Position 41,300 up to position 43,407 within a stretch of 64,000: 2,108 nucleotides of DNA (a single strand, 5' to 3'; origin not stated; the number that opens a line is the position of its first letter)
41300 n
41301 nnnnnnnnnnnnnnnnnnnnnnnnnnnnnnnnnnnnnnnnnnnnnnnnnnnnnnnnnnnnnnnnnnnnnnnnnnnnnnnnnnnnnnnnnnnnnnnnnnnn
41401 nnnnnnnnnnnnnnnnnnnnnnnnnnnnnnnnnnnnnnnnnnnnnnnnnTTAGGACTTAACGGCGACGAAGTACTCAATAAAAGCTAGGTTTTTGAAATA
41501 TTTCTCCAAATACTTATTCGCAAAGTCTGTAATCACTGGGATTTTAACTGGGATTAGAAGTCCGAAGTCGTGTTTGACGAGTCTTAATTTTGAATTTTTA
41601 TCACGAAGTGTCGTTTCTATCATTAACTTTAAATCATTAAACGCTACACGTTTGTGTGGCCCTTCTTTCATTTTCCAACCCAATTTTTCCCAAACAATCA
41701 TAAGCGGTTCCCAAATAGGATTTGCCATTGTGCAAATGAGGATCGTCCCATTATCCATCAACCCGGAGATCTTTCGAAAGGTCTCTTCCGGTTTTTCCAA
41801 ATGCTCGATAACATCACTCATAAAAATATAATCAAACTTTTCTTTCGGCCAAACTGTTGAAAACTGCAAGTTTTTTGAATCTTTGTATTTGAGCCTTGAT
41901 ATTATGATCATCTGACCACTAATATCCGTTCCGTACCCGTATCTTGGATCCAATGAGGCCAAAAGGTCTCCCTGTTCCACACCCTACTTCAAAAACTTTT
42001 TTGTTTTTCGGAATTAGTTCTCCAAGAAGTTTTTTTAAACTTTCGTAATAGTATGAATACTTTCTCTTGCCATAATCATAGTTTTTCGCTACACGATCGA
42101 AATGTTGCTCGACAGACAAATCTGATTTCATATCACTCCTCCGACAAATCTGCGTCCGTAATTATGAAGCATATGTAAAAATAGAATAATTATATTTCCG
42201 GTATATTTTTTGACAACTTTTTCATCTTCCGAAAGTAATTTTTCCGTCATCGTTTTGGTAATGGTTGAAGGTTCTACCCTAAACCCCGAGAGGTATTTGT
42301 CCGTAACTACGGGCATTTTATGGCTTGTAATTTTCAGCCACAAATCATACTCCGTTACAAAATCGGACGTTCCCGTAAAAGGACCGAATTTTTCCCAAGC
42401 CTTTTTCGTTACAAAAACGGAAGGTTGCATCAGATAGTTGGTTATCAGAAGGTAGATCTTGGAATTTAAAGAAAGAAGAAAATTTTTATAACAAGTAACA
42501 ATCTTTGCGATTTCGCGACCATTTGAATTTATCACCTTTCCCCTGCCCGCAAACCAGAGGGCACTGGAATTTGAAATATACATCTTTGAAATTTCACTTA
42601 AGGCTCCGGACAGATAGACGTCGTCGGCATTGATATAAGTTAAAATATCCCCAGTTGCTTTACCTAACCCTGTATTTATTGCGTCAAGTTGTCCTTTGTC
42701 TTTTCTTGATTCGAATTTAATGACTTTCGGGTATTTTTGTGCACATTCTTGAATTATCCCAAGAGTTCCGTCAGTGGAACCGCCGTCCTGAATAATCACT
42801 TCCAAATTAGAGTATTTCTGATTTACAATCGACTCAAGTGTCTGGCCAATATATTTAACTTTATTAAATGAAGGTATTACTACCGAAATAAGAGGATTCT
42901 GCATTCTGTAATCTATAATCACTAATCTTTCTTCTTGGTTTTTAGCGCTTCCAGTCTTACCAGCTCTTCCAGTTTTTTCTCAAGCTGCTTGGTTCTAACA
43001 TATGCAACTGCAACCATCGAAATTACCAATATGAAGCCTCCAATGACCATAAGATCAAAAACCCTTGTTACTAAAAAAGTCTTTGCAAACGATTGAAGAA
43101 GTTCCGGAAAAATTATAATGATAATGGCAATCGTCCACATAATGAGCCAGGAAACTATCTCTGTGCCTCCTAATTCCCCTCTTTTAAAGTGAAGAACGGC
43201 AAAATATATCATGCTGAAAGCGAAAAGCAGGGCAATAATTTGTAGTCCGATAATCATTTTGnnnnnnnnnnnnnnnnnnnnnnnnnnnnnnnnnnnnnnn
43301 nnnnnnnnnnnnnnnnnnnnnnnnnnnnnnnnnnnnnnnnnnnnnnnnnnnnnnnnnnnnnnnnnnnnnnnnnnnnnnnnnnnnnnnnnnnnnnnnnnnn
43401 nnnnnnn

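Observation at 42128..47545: Polyprenyl-phosphate-sugar module: GT2 - DUF2304-like - GtrB-like GT2 - Fcl - PIG-V-like GT-C - DUF2079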

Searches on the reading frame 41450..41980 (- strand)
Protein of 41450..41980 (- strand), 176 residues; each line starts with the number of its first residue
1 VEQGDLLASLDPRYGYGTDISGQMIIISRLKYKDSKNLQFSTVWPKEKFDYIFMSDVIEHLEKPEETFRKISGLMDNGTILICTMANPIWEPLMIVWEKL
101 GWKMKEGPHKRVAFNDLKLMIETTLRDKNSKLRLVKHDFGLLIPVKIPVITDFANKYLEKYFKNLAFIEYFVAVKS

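Call 3: search_protein_families(library=pfam, proteins=[window:41450-41980:-], max_evalue=0.01)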
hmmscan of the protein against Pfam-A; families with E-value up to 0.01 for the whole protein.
window:41450-41980:- (176 aa): 5 families
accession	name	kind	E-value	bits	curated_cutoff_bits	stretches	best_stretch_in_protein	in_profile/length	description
PF08242.18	Methyltransf_12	-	7.7e-08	33.4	30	1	15-80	23-97/98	Methyltransferase domain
PF13489.12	Methyltransf_23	-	7.6e-07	29.4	27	1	16-88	48-121/164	Methyltransferase domain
PF08241.18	Methyltransf_11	-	9.3e-07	29.8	21.2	1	15-83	21-95/95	Methyltransferase domain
PF13847.12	Methyltransf_31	-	0.00062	19.9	27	1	41-86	67-112/145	Methyltransferase domain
PF13649.12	Methyltransf_25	-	0.0069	17.5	27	0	6-75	11-93/97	Methyltransferase domain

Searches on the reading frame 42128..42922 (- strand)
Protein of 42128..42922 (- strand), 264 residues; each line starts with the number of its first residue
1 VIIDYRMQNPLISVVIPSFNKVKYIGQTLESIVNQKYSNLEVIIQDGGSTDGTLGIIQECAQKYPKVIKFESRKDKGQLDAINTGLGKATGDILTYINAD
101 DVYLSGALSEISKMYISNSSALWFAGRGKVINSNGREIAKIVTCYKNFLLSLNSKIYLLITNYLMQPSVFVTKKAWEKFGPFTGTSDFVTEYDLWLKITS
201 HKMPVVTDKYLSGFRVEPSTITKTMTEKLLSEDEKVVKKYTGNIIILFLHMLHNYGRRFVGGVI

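Call 3: search_protein_families(library=pfam, proteins=[window:42128-42922:-], max_evalue=0.01)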
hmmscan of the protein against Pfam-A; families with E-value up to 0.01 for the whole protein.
window:42128-42922:- (264 aa): 3 families
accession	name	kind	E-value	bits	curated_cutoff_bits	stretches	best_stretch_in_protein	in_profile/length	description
PF00535.33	Glycos_transf_2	-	4.1e-28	98.8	23.3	1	13-120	1-108/168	Glycosyl transferase family 2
PF13641.12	Glyco_tranf_2_3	-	8.2e-14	52.6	27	1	12-221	3-217/230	Glycosyltransferase like family 2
PF10111.15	Glyco_tranf_2_2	-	2.4e-07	31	27.3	1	13-114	1-105/276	Glycosyltransferase like family 2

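Call 13: search_protein_families(library=ncbifam, proteins=[window:42128-42922:-], max_evalue=0.001)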
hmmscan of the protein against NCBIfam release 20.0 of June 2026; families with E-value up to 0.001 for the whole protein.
window:42128-42922:- (264 aa): 23 families
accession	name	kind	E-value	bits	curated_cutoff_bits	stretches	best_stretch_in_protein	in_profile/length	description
NF047683.1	TeichurnBiosyTuaG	equivalog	1.2e-19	71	400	1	8-146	4-141/252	teichuronic acid biosynthesis protein TuaG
NF007482.0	PRK10073.1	equivalog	3.7e-18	65.6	423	1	8-106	4-101/334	glycosyltransferase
TIGR03937.1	PgaC_IcaA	equivalog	6.4e-17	61.6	422.3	1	8-110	43-145/407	poly-beta-1,6-N-acetyl-D-glucosamine synthase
TIGR04283.1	glyco_like_mftF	equivalog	1e-15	58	182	1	12-224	1-197/221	TIGR04283 family arsenosugar biosynthesis glycosyltransferase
NF050050.1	ProtGlycPglI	equivalog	1.8e-15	57.1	500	1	10-113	2-106/306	GalNAc(5)-diNAcBac-PP-undecaprenol beta-1,3-glucosyltransferase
NF053739.1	GlytfEpsEBac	equivalog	3.7e-14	52.4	450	1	10-145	1-137/265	glycosyltransferase EpsE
NF041875.1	EPS_EpsD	equivalog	5.5e-13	49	370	1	12-102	1-91/325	exopolysaccharide biosynthesis glycosyltransferase EpsD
TIGR04009.1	wcaE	equivalog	2.6e-10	40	369.2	1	11-122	2-114/248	colanic acid biosynthesis glycosyltransferase WcaE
NF038299.1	EPS_HpsN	equivalog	5.3e-09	35.5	425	1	10-127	1-118/317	hormogonium polysaccharide biosynthesis glycosyltransferase HpsN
TIGR03111.1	glyc2_xrt_Gpos1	hypoth_equivalog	7.6e-09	34.9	363.95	1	7-121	46-162/439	TIGR03111 family XrtG-associated glycosyltransferase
TIGR03469.1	HpnB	hypoth_equivalog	9e-09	34.8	379.25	1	8-96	42-138/386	hopene-associated glycosyltransferase HpnB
TIGR03965.1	mycofact_glyco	equivalog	3.2e-08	32.9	280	1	10-112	74-176/467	mycofactocin biosynthesis glycosyltransferase MftF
NF007453.0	PRK10018.1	equivalog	1.7e-07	31.2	382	1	7-109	3-105/280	colanic acid biosynthesis glycosyltransferase WcaA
NF010496.0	PRK13915.1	equivalog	1.7e-07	30.6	262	1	9-100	30-126/307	glucosyl-3-phosphoglycerate synthase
NF045692.1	OglycostaseCruG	equivalog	1.8e-07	30.5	600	1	12-67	43-98/386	2'-O-glycosyltransferase CruG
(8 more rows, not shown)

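Call 34: list_cluster_members(proteins=[window:42128-42922:-, window:42922-43257:-, window:43262-43951:-, window:43927-44865:-, window:44907-46067:-, window:46064-47545:-, window:47535-48569:-])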
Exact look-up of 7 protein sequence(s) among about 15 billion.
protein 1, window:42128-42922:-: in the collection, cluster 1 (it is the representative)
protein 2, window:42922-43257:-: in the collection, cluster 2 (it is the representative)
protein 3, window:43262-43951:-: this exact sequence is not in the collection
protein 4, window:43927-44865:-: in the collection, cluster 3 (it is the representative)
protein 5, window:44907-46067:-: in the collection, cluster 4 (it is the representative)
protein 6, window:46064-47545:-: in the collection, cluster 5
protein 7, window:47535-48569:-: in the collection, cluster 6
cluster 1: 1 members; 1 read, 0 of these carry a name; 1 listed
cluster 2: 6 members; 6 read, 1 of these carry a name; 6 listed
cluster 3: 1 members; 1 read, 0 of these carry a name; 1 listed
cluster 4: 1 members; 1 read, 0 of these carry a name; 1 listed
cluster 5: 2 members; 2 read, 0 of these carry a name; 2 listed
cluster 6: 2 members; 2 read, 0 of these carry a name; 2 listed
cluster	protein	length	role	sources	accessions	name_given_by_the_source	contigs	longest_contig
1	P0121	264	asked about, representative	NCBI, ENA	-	-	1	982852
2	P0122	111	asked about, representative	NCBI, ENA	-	-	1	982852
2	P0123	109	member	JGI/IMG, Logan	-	hypothetical protein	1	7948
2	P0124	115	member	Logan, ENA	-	-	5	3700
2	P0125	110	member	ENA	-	-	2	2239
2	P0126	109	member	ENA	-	-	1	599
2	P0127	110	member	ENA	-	-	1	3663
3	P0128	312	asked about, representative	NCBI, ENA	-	-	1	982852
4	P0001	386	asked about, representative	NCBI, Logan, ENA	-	-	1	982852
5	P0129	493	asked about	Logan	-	-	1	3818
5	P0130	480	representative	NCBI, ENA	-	-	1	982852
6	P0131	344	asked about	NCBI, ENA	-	-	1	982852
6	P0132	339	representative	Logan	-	-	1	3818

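Call 45: predict_structure(alignment_id=A2)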
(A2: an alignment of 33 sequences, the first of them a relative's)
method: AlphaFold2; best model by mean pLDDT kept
length: 480 residues; sequences in the alignment: 33
mean_pLDDT: 90.3   pTM: 0.91
mean pLDDT of the five models: 90.3, 87.9, 87.8, 87.4, 85.5
residues with pLDDT >= 90: 331; 70-90: 120; 50-70: 20; < 50: 9
segments of 3 or more residues with pLDDT < 50: 1-3, 305-307
pLDDT, mean of each block of 10 residues (from residue 1): 53 87 98 95 89 95 90 84 91 96 97 99 96 98 91 91 98 97 96 96 90 97 96 89 79 85 89 97 96 78 51 92 97 86 96 91 89 87 91 94 91 95 95 82 95 97 92 80
secondary structure, 60 per line:
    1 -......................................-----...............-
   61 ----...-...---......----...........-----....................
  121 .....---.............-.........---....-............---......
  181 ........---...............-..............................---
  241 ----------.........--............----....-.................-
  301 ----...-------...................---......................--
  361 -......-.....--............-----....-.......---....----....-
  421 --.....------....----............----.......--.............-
elements in order: H2-39 H45-59 E65-67 E75-77 H85-95 H101-125 H129-141 H143-151 H155-158 H160-171 H175-188 H192-206 H208-237 H251-259 H262-273 H278-281 H283-299 H315-333 H337-358 H362-367 H369-373 H376-387 E393-396 H398-404 E408-411 H416-419 E423-427 H434-437 H442-453 E458-464 E467-472 H473-479

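Call 48: fold_search(model_id=the predicted structure, library=pdb)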
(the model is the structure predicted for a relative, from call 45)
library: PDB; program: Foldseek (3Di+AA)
matches with E <= 10: 600; with E <= 0.001: 14
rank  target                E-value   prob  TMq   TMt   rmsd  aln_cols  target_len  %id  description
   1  7oci_F                1.0e-05  1.00  0.53  0.42  12.1       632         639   12  Cryo-EM structure of yeast Ost6p containing oligosaccharyltransferase complex (released 2022-02-16)
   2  8b6l_I                1.5e-05  1.00  0.52  0.39   9.7       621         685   11  Subtomogram average of the human Sec61-TRAP-OSTA-translocon (released 2022-12-07)
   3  7zlg_A                2.3e-05  1.00  0.49  0.38  10.3       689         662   11  Cryo-EM structure of C-mannosyltransferase CeDPY19, in complex with acceptor peptide and bound to CMT2-Fab and anti-Fa (released 2023-01-11)
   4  6s7o_A                3.8e-05  1.00  0.54  0.42  10.0       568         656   12  Cryo-EM structure of human oligosaccharyltransferase complex OST-A (released 2019-12-18)
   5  3rce_A                4.7e-05  1.00  0.48  0.36   9.4       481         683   19  Bacterial oligosaccharyltransferase PglB (released 2011-06-15)
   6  8pn9_A                5.3e-05  1.00  0.51  0.40  10.2       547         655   12  Structure of human oligosaccharyltransferase OST-A complex bound to NGI-1 (released 2024-05-08)
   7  8if8_C                6.3e-05  1.00  0.44  0.37   9.3       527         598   10  Arabinosyltransferase AftA (released 2023-05-31)
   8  9s6u_A                1.1e-04  1.00  0.46  0.42  10.0       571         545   11  Ternary cryo-EM structure of human ALG9 with Dol25-PP-GlcNAc2Man8, Dol25-P-Man and Fab (released 2026-03-18)
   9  6s7t_A                1.3e-04  1.00  0.45  0.33  12.2       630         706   11  Cryo-EM structure of human oligosaccharyltransferase complex OST-B (released 2019-12-18)
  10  9s6s_A                1.4e-04  1.00  0.44  0.41  10.4       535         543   12  Ternary cryo-EM structure of human ALG9 with Dol25-PP-GlcNAc2Man6, Dol25-P-Man and Fab (released 2026-03-18)
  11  8age_A                2.2e-04  1.00  0.52  0.41  10.5       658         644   12  Structure of yeast oligosaccharylransferase complex with acceptor peptide bound (released 2022-12-07)
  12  6ftg_5                2.5e-04  1.00  0.51  0.40  12.8       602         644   11  Subtomogram average of OST-containing ribosome-translocon complexes from canine rough microsomal membranes (released 2018-03-21)
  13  7zli_A                3.8e-04  1.00  0.50  0.40  10.0       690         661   10  Cryo-EM structure of C-mannosyltransferase CeDPY19, in complex with Dol25-P-Man and bound to CMT2-Fab and anti-Fab nan (released 2023-01-11)
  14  5f15                  5.3e-04  1.00  0.56  0.51  10.6       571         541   11  Crystal Structure of ArnT from Cupriavidus metallidurans bound to Undecaprenyl phosphate (released 2016-02-17)
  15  5ezm                  1.2e-03  1.00  0.49  0.45  11.4       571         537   11  Crystal Structure of ArnT from Cupriavidus metallidurans in the apo state (released 2016-02-17)
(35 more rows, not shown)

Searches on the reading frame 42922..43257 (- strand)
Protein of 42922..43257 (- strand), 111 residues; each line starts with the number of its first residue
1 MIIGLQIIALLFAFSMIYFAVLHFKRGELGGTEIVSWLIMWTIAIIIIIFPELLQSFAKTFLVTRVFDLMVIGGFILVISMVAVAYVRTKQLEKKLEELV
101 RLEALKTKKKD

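Call 3: search_protein_families(library=pfam, proteins=[window:42922-43257:-], max_evalue=0.01)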
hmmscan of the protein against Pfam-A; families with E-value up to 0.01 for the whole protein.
window:42922-43257:- (111 aa): 1 family
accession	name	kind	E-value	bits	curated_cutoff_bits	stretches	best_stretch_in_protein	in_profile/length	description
PF10066.14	DUF2304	-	5e-17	62.5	25.5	1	5-108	2-105/106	Uncharacterized conserved protein (DUF2304)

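Call 13: search_protein_families(library=ncbifam, proteins=[window:42922-43257:-], max_evalue=0.001)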
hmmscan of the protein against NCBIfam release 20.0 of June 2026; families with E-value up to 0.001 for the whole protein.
window:42922-43257:- (111 aa): 0 families
